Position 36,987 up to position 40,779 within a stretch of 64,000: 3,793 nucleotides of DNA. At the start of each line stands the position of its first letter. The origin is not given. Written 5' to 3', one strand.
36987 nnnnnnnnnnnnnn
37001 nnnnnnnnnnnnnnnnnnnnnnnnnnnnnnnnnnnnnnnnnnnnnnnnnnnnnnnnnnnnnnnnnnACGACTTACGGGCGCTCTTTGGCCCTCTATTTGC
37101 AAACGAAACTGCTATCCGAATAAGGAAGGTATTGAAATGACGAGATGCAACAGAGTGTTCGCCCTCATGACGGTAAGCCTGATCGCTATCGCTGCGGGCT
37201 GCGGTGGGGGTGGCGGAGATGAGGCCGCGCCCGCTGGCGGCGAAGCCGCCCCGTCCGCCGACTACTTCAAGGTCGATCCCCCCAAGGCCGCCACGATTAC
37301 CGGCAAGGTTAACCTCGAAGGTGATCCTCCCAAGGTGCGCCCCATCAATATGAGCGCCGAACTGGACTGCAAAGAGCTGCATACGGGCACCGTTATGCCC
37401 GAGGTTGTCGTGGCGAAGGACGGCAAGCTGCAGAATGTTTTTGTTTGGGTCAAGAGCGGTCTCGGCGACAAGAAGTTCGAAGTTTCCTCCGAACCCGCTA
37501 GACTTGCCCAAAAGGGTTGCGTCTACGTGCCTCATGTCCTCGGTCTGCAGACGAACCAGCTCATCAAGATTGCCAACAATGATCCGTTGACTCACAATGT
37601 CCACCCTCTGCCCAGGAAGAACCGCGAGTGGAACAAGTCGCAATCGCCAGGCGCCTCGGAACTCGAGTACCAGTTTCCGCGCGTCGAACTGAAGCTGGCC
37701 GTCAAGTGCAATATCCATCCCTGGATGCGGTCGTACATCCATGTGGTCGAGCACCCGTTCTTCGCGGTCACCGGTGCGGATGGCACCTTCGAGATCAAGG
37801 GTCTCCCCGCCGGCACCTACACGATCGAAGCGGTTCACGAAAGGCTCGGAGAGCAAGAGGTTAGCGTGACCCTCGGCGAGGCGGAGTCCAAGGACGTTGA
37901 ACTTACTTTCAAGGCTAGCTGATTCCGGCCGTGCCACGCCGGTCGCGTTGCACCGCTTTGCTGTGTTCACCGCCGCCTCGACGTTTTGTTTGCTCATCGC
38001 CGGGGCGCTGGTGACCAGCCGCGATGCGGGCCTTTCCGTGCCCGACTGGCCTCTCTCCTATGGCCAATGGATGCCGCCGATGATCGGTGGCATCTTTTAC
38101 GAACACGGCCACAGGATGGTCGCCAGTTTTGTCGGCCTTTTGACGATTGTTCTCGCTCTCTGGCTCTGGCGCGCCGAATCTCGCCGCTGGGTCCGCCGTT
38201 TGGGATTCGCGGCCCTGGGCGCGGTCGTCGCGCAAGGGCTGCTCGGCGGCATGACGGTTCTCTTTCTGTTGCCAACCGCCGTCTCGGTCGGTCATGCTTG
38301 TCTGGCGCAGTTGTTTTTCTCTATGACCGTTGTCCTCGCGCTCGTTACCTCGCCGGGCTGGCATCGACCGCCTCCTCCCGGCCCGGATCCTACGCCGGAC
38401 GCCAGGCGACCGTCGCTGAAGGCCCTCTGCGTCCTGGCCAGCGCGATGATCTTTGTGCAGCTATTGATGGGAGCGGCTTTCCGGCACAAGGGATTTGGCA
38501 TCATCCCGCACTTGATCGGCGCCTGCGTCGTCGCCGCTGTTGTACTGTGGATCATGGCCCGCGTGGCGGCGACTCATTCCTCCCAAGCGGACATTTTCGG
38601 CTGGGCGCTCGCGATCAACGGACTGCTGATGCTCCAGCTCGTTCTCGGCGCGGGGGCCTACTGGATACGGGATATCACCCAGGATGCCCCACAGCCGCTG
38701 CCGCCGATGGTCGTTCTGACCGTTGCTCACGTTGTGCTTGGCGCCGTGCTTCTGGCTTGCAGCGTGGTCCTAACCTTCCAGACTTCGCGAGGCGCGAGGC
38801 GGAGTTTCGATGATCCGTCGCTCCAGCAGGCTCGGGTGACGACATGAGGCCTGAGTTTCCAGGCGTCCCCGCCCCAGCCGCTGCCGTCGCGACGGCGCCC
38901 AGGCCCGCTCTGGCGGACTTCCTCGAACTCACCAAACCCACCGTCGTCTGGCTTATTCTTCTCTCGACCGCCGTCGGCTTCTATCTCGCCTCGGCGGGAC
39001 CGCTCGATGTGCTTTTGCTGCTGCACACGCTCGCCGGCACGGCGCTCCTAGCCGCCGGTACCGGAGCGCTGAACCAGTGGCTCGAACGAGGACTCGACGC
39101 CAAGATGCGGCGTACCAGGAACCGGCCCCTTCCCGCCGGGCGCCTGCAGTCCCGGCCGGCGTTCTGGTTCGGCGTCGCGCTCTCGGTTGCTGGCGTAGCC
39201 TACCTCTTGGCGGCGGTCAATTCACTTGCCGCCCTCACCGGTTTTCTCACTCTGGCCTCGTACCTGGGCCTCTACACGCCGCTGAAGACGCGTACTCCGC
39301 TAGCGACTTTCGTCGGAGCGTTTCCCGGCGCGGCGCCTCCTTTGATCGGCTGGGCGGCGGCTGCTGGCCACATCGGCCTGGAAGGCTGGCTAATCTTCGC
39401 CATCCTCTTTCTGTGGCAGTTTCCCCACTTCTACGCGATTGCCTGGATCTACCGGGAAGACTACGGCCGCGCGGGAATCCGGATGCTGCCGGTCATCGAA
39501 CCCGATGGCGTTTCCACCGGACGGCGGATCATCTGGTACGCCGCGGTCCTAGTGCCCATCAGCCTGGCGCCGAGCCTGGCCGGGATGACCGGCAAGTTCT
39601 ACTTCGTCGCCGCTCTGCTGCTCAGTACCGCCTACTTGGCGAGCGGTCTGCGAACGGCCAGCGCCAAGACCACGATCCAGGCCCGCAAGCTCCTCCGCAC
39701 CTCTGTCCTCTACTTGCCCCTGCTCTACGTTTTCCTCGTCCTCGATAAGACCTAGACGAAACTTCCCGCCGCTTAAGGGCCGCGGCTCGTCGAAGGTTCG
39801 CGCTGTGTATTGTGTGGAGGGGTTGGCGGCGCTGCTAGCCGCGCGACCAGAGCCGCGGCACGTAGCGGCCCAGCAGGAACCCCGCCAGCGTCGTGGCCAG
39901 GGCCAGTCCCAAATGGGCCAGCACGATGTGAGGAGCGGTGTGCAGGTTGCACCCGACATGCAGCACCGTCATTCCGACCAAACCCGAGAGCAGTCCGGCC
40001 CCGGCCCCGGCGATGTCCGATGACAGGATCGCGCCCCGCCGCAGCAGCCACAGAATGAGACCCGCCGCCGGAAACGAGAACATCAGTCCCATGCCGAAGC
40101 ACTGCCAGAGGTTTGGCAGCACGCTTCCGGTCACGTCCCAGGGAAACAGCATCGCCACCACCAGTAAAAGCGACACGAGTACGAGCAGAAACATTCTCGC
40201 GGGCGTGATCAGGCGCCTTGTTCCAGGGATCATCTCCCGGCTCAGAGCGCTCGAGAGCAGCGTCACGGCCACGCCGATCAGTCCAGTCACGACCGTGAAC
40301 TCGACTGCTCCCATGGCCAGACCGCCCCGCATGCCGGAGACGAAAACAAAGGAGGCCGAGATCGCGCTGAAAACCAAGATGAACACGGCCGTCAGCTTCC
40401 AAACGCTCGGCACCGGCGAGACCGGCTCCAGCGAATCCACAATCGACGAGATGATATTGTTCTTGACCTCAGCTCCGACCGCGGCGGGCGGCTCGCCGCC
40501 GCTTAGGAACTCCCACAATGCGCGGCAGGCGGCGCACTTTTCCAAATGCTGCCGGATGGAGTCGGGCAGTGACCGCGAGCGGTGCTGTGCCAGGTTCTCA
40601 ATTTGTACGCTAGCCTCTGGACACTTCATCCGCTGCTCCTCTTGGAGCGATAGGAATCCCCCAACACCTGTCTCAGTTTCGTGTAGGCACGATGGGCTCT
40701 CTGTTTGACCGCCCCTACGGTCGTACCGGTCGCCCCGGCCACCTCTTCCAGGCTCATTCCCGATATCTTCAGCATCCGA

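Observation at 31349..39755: Non-canonical bc-type respiratory module with heme A/O synthases but no oxidase genes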

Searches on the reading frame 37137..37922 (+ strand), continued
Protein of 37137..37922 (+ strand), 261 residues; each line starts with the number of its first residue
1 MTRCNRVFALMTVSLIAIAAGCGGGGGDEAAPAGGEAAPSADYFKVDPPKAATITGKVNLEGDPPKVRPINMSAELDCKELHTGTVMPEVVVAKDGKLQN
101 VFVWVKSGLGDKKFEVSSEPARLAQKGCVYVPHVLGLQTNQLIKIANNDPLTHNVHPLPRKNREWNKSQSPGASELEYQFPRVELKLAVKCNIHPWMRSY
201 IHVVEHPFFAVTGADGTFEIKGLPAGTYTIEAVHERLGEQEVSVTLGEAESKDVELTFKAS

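Call 72: search_solved_structures(query=A2, max_evalue=10, show_alignments=3)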
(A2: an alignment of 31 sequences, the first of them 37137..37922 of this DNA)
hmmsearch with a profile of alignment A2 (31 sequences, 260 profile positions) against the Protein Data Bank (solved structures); distinct sequences matched with E-value up to 10: 18.
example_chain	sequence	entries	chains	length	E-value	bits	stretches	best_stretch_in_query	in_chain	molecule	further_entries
9c7v_B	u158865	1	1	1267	5.9e-11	45.2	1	211-246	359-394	BOS complex subunit NOMO2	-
4wi0_B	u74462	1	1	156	0.00046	22.6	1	200-247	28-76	Cellulosomal scaffoldin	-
4u3s_B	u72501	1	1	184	0.00069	22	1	200-247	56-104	Cellulosomal scaffoldin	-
8sqx_A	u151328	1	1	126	0.029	16.7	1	204-230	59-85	Putative surface anchored protein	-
5g5d_B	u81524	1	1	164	0.042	16.2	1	200-236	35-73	CELLULOSOMAL-SCAFFOLDING PROTEIN A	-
2b59_B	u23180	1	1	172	0.045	16.1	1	200-236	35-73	Cellulosomal scaffolding protein A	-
3kcp_A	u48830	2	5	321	0.12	14.7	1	200-235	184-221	Cellulosomal-scaffolding protein A | Cellulosome anchoring protein cohesin region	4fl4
10ps_A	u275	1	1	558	0.13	14.6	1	209-230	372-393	Serine-aspartate repeat-containing protein D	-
9cck_A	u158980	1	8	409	0.26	13.6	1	129-202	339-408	Copper-containing nitrite reductase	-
8vdk_A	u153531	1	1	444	0.31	13.3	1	209-230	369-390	Serine-aspartate repeat-containing protein D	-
2y1v_A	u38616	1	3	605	0.39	13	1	210-232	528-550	CELL WALL SURFACE ANCHOR FAMILY PROTEIN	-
3rpk_A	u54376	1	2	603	0.47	12.7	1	210-232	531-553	Backbone pilus subunit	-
3phs_A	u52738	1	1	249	0.7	12.2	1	211-255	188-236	Cell wall surface anchor family protein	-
5fc9_A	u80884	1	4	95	0.74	12.1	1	128-201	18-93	Blue (Type 1) copper domain protein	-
8eoi_G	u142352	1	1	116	0.88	11.8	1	210-243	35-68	ER membrane protein complex subunit 7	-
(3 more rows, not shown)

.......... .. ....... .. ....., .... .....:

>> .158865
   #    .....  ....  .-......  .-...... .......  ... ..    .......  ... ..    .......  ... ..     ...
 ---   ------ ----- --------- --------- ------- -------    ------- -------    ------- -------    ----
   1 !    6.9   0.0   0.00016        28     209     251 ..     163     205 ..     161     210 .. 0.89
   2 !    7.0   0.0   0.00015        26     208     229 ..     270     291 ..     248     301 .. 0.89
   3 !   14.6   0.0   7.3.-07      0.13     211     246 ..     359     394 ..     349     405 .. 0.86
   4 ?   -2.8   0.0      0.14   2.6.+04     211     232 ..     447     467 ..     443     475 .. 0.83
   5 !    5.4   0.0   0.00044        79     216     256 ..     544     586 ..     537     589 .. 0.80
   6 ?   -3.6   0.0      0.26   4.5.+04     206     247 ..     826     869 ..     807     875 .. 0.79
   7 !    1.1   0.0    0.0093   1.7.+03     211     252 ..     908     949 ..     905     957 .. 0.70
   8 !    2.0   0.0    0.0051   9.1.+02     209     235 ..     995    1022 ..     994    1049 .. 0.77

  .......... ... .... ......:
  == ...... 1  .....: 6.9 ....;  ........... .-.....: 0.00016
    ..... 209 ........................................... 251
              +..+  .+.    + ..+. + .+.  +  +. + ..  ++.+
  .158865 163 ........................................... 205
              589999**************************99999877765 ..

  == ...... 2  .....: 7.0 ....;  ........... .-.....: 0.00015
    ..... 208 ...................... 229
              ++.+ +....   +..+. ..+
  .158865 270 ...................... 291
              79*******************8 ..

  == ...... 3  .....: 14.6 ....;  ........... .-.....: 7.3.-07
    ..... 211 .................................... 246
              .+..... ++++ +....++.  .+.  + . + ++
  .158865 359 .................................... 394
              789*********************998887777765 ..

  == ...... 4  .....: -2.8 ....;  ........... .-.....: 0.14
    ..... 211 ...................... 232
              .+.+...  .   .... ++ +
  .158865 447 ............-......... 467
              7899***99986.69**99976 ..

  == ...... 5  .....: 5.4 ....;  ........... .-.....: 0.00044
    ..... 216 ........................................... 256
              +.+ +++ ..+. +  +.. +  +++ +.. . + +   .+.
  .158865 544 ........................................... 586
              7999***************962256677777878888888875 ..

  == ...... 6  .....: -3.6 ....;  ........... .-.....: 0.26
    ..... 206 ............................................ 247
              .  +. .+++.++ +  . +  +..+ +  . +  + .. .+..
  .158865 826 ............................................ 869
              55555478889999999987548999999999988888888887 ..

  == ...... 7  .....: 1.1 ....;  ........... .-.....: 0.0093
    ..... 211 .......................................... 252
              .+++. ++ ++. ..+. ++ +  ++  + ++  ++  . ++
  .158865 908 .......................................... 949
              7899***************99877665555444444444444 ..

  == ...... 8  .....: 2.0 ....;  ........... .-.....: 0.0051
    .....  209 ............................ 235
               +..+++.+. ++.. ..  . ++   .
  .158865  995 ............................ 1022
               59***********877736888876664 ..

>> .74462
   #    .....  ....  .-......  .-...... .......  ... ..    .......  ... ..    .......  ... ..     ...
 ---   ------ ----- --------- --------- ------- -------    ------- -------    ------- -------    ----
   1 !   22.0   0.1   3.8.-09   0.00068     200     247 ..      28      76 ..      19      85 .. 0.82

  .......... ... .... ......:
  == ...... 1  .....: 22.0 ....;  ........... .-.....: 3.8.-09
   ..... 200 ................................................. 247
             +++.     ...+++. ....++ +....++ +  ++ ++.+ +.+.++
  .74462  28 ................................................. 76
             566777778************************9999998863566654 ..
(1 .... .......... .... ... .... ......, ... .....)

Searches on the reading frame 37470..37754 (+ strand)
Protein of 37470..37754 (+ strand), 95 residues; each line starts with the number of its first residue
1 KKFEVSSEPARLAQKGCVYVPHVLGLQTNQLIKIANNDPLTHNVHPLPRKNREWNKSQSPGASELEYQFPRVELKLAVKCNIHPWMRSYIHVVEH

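Call 71: search_solved_structures(query=window:37470-37754:+, max_evalue=10, show_alignments=4)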
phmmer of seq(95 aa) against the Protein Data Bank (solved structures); distinct sequences matched with E-value up to 10: 0.

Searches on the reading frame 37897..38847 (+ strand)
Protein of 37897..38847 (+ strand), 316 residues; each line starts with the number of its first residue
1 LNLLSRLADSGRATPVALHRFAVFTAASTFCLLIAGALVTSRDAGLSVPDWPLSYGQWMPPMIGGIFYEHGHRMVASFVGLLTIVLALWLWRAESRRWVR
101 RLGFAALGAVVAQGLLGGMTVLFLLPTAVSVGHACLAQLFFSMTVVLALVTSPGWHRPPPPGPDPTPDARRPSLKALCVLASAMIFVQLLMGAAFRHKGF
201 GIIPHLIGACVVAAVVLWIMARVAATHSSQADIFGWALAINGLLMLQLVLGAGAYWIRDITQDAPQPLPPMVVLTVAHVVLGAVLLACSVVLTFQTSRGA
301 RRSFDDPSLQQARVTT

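Call 3: search_protein_families(library=pfam, proteins=[window:37897-38847:+], max_evalue=0.01)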
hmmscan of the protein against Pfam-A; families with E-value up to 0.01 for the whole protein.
window:37897-38847:+ (316 aa): 1 family
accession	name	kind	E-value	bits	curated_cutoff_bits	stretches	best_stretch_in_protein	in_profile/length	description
PF02628.20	COX15-CtaA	-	2.1e-24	86.6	29.9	2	67-198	76-207/322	Cytochrome oxidase assembly protein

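Call 28: search_protein_families(library=ncbifam, proteins=[window:37897-38847:+], max_evalue=0.001)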
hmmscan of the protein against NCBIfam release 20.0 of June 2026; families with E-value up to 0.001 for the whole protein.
window:37897-38847:+ (316 aa): 1 family
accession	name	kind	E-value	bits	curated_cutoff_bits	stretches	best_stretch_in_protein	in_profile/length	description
NF045570.1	HemSynCtaAAlphapr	equivalog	3.2e-06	26.4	550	1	12-143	221-363/380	heme A synthase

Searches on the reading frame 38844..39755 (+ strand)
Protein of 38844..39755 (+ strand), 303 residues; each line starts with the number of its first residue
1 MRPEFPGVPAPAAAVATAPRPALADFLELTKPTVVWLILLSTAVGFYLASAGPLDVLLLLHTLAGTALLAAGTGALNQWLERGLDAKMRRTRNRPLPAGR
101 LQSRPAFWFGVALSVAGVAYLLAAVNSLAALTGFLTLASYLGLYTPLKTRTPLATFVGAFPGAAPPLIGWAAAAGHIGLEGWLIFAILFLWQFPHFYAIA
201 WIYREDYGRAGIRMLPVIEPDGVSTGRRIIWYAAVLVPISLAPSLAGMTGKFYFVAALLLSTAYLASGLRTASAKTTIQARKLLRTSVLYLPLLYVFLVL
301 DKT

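Call 3: search_protein_families(library=pfam, proteins=[window:38844-39755:+], max_evalue=0.01)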
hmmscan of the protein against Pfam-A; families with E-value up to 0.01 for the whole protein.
window:38844-39755:+ (303 aa): 1 family
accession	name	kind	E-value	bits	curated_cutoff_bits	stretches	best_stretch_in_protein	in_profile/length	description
PF01040.23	UbiA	-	2.6e-56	191.1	34.2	1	39-282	2-242/250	UbiA prenyltransferase family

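Call 28: search_protein_families(library=ncbifam, proteins=[window:38844-39755:+], max_evalue=0.001)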
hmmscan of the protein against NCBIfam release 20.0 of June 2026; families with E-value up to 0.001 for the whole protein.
window:38844-39755:+ (303 aa): 17 families
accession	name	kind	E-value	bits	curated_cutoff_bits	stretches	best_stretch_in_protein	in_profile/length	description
TIGR01473.1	cyoE_ctaB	equivalog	1e-84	284.7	210.3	1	25-302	2-281/281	heme o synthase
NF003349.0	PRK04375.1-2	equivalog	1.9e-73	247.4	246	1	19-302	21-310/318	heme o synthase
NF003348.0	PRK04375.1-1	equivalog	9.3e-61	205.8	285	1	24-302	4-283/292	heme o synthase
TIGR01474.1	ubiA_proteo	equivalog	8e-18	64.9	275.45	1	28-275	9-254/282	4-hydroxybenzoate octaprenyltransferase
NF009524.0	PRK12886.1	equivalog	1.2e-12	47.8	387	1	69-199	52-184/291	prenyltransferase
NF009514.0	PRK12873.1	equivalog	3.3e-10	39.8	246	1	25-300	15-293/297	4-hydroxybenzoate polyprenyltransferase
NF009522.0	PRK12883.1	equivalog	1.9e-08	34.2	353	1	26-289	6-264/279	geranylgeranylglycerol-phosphate geranylgeranyltransferase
NF041586.1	MqnP_DT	exception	3.8e-07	30.1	430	1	37-261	14-235/277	menaquinone biosynthesis prenyltransferase MqnP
NF045897.1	SCO3242_trans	equivalog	6.1e-07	29.3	260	1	54-155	29-126/287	SCO3242 family prenyltransferase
NF009523.0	PRK12884.1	equivalog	8e-07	28.5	269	1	26-299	7-274/279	prenyltransferase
NF041585.1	MqnP_Cj_Hp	exception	8.7e-07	28.7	375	1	73-185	56-167/281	menaquinone biosynthesis prenyltransferase MqnP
NF009526.0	PRK12888.1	equivalog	1e-06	28.4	364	1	58-217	54-210/301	4-hydroxybenzoate octaprenyltransferase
NF009515.0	PRK12874.1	equivalog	1.4e-06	27.9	392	1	74-184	64-172/291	4-hydroxybenzoate polyprenyltransferase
TIGR01475.1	ubiA_other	subfamily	1.5e-06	27.9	180.8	1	45-192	24-171/282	UbiA-like polyprenyltransferase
NF009521.0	PRK12882.1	equivalog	1.7e-06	27.5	296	1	25-290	7-268/280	geranylgeranylglycerol-phosphate geranylgeranyltransferase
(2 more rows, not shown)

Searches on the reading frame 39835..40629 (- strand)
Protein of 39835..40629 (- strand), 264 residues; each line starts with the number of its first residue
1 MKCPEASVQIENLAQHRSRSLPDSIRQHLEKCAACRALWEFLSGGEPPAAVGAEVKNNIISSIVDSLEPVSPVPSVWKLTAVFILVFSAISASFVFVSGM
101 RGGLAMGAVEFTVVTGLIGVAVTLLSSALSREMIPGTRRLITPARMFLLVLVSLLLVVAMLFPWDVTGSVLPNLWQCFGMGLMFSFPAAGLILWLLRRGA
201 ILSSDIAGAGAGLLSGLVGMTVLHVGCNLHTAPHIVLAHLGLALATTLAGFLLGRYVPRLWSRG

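Call 3: search_protein_families(library=pfam, proteins=[window:39835-40629:-], max_evalue=0.01)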
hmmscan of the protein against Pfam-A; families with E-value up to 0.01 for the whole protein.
window:39835-40629:- (264 aa): 1 family
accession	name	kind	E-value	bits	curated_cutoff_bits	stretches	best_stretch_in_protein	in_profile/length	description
PF06532.16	NrsF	-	2.4e-15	57.4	26.8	1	66-257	4-201/204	Negative regulator of sigma F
